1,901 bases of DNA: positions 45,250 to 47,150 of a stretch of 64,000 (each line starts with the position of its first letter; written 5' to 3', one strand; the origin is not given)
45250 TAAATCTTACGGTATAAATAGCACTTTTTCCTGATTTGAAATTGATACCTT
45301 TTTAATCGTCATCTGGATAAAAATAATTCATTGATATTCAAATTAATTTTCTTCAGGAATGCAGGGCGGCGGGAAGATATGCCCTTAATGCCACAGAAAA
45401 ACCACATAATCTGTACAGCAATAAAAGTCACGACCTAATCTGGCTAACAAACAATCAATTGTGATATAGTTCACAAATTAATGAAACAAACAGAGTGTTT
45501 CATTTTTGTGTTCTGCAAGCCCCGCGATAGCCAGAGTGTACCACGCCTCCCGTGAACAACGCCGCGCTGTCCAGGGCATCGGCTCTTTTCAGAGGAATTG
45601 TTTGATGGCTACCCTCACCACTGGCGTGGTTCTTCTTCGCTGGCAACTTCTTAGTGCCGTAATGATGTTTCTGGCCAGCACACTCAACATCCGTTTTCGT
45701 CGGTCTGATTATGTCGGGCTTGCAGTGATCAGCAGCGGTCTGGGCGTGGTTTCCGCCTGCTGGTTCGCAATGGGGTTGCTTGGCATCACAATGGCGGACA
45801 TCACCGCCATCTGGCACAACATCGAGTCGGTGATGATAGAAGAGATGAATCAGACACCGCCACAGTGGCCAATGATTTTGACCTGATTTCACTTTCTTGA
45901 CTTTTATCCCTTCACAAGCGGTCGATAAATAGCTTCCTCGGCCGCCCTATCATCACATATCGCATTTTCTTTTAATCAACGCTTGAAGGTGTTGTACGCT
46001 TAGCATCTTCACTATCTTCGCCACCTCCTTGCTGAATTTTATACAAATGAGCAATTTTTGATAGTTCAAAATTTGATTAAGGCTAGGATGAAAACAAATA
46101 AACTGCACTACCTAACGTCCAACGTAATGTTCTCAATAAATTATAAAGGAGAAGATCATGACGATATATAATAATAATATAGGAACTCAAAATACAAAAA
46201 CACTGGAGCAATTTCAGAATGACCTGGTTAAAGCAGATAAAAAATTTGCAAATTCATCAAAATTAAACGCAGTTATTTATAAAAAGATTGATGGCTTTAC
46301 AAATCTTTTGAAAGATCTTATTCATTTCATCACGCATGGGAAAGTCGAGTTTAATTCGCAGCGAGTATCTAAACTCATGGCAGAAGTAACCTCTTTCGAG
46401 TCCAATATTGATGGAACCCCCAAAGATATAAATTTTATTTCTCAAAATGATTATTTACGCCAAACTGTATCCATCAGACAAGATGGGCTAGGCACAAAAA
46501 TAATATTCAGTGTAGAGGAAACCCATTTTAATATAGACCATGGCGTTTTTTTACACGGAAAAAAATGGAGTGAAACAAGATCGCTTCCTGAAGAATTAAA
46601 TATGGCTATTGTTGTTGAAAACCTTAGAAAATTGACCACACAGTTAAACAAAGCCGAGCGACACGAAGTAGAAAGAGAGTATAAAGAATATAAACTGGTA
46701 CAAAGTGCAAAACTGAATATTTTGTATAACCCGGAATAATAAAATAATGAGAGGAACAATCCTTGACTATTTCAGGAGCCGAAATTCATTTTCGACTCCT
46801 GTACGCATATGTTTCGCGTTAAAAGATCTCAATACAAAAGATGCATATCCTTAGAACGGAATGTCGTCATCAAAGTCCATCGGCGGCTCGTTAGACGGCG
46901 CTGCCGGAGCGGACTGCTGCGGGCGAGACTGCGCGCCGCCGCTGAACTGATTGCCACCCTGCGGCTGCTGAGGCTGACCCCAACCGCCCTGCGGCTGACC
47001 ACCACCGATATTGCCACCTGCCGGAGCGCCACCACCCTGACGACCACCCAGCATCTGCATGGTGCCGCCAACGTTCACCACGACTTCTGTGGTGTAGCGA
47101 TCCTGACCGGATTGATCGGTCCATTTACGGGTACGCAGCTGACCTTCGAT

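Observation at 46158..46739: AT-rich orphan gene between yjcB and ssb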

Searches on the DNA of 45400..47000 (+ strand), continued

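Call 46: get_annotated_region(hit=H22, flank=1500)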
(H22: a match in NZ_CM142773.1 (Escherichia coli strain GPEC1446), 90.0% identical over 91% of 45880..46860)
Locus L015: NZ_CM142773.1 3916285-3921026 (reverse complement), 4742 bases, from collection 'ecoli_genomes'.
description: Escherichia coli strain GPEC1446 chromosome, whole genome shotgun sequence
organism: Escherichia coli strain GPEC1446 (NCBI taxid 562)
replicon: chromosome; assembly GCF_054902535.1
host: -; source: chicken; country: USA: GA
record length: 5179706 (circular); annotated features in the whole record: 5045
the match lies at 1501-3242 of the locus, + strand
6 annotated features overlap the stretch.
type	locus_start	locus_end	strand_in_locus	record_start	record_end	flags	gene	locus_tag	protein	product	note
CDS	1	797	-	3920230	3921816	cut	pdeC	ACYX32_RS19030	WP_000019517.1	c-di-GMP phosphodiesterase PdeC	-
CDS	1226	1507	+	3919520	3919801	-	yjcB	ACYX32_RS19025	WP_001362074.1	YjcB family protein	-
CDS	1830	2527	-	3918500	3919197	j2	-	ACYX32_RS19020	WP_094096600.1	IS1-like element IS1A family transposase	programmed frameshift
CDS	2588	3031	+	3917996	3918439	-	-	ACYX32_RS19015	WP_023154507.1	hypothetical protein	-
CDS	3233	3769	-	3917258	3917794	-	ssb1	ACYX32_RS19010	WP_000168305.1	single-stranded DNA-binding protein SSB1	-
CDS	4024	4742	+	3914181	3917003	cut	uvrA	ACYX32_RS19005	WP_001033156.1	excinuclease ABC subunit UvrA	-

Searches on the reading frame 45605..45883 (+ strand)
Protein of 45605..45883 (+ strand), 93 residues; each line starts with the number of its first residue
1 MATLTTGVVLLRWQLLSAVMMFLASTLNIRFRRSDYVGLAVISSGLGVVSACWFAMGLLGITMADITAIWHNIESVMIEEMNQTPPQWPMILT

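Call 75: find_related_loci(query=window:45605-45883:+, collection=genome_contigs, flank=4000)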
Query window:45605-45883:+ (93 aa) in genome_contigs; peptide patterns used: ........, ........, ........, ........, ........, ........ (x = any residue, [..] = any of these).
121 stretches matched a pattern; 37 encode a relative of the query (tblastn E <= 1e-3); 37 distinct loci.
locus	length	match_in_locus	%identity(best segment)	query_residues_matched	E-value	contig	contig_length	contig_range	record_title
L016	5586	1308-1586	100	1-93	5e-59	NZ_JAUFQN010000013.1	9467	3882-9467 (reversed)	Flavobacterium paronense strain CECT 8460 tig00000241, whole genome shotgun sequence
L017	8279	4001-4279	98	1-93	3e-58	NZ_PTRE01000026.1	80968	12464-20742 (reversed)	Escherichia sp. MOD1-EC7003 MOD1-EC7003_26_length_80968_cov_127, whole genome shotgun sequence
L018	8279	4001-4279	94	1-93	1e-55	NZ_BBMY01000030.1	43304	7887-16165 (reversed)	Escherichia albertii NBRC 107761 = DSM 17582 strain NBRC 107761, whole genome shotgun sequence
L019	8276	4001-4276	92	1-92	5e-54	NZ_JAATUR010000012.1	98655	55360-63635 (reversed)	Escherichia coli strain SCPM-O-B-8794 12length=98655, whole genome shotgun sequence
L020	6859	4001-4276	92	1-92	5e-54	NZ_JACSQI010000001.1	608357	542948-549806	Escherichia whittamii strain Sa2BVA5 NODE_1_length_608357_cov_8.774854, whole genome shotgun sequence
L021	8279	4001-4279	86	1-93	5e-53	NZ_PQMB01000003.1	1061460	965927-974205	Citrobacter amalonaticus strain S646 scaffold3.1, whole genome shotgun sequence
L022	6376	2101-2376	90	1-92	4e-53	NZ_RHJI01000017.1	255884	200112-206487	Escherichia sp. E1V33 1V33_17_consensus, whole genome shotgun sequence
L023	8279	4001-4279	85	1-93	2e-51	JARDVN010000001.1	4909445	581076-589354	Citrobacter amalonaticus strain AUH_CA_2023_1 contig_2, whole genome shotgun sequence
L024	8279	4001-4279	84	1-93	1e-50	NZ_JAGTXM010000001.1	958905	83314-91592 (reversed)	Citrobacter amalonaticus strain ku-bf3 scaffold_0, whole genome shotgun sequence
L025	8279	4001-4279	82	1-93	1e-49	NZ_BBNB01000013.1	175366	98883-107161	Citrobacter sedlakii NBRC 105722, whole genome shotgun sequence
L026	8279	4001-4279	78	1-93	8e-49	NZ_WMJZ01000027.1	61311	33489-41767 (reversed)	Intestinirhabdus alba strain BIT-B35 Scaffold27, whole genome shotgun sequence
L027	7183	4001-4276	79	1-92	1e-47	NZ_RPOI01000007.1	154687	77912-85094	Citrobacter youngae strain CCUG 30791 citrobacter_youngae_CCUG30791T_0000007, whole genome shotgun sequence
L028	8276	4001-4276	79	1-92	1e-47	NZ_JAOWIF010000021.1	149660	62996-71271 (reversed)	Citrobacter sp. Cu233 171, whole genome shotgun sequence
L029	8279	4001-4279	73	1-93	4e-45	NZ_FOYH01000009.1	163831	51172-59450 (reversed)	Enterobacter sp. kpr-6, whole genome shotgun sequence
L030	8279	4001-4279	71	1-93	2e-44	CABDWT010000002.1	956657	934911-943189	Phytobacter ursingii strain ATCC27989T genome assembly, contig: ATCC27989T_contig_10, whole genome shotgun sequence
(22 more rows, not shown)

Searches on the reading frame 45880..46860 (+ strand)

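Call 72: predict_structure(alignment_id=A4)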
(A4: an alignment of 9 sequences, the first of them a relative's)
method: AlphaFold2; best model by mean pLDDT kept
length: 158 residues; sequences in the alignment: 9
mean_pLDDT: 53.3   pTM: 0.48
mean pLDDT of the five models: 53.3, 51.5, 50.0, 49.2, 45.8
residues with pLDDT >= 90: 0; 70-90: 3; 50-70: 95; < 50: 60
segments of 3 or more residues with pLDDT < 50: 1-7, 23-34, 120-158
pLDDT, mean of each block of 10 residues (from residue 1): 43 58 43 53 66 58 64 63 65 65 61 58 39 43 39 30
secondary structure, 60 per line:
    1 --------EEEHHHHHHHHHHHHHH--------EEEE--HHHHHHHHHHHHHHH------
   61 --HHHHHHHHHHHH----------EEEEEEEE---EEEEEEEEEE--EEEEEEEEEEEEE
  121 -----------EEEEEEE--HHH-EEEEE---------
elements in order: E9-11 H12-25 E34-37 H40-54 H63-74 E85-92 E96-105 E108-120 E132-138 E145-149

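Call 79: fold_search(model_id=the predicted structure, library=afdb50)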
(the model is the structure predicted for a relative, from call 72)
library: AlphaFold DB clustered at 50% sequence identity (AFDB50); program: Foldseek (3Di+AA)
matches with E <= 10: 1172; with E <= 0.001: 2
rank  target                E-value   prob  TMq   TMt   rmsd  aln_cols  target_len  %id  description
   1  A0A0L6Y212            4.2e-14  1.00  0.29  0.29  16.8       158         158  100  Uncharacterized protein [Escherichia coli]
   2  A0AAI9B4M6            7.0e-09  1.00  0.42  0.35   9.6       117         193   80  Uncharacterized protein [Escherichia coli]
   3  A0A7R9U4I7            8.9e-03  0.93  0.24  0.28  18.1       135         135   16  Uncharacterized protein (Fragment) [Pinguiococcus pyrenoidosus]
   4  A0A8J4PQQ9            1.2e-02  0.94  0.27  0.15  16.1       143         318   18  Uncharacterized protein [Polysphondylium violaceum]
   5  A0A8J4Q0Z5            3.3e-02  0.66  0.28  0.10  18.1       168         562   12  Uncharacterized protein [Polysphondylium violaceum]
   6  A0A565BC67            3.7e-02  0.98  0.29  0.37  13.2       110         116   14  Uncharacterized protein [Arabis nemorensis]
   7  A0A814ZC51            4.2e-02  1.00  0.33  0.14   9.2        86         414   10  MAM domain-containing protein [Adineta steineri]
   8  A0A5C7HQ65            4.2e-02  0.89  0.30  0.14  18.6       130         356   15  SAM domain-containing protein [Acer yangbiense]
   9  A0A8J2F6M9            6.0e-02  0.84  0.30  0.27  12.7       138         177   10  Uncharacterized protein
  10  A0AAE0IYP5            6.8e-02  0.87  0.21  0.19  12.4        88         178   12  Secreted protein [Cercophora scortea]
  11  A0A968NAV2            6.8e-02  0.69  0.20  0.14  19.0       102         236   10  DUF1269 domain-containing protein
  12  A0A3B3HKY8            7.2e-02  0.57  0.19  0.20  14.8        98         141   16  SHSP domain-containing protein [Oryzias latipes]
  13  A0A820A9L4            8.1e-02  0.66  0.27  0.17  14.2       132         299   14  Uncharacterized protein (Fragment) [Adineta steineri]
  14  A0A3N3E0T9            8.6e-02  0.72  0.22  0.25  18.9       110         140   11  Uncharacterized protein [Vibrio ponticus]
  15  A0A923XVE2            8.6e-02  0.57  0.24  0.13  15.1       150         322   11  Uncharacterized protein (Fragment)
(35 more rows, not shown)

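Call 81: find_related_loci(query=A4, collection=viral_contigs, flank=5000)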
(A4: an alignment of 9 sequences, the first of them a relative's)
Query A4 (158 aa) in viral_contigs; peptide patterns used: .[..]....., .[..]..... (x = any residue, [..] = any of these).
88 stretches matched a pattern, but none encodes a relative of the query by tblastn (E <= 1e-3).
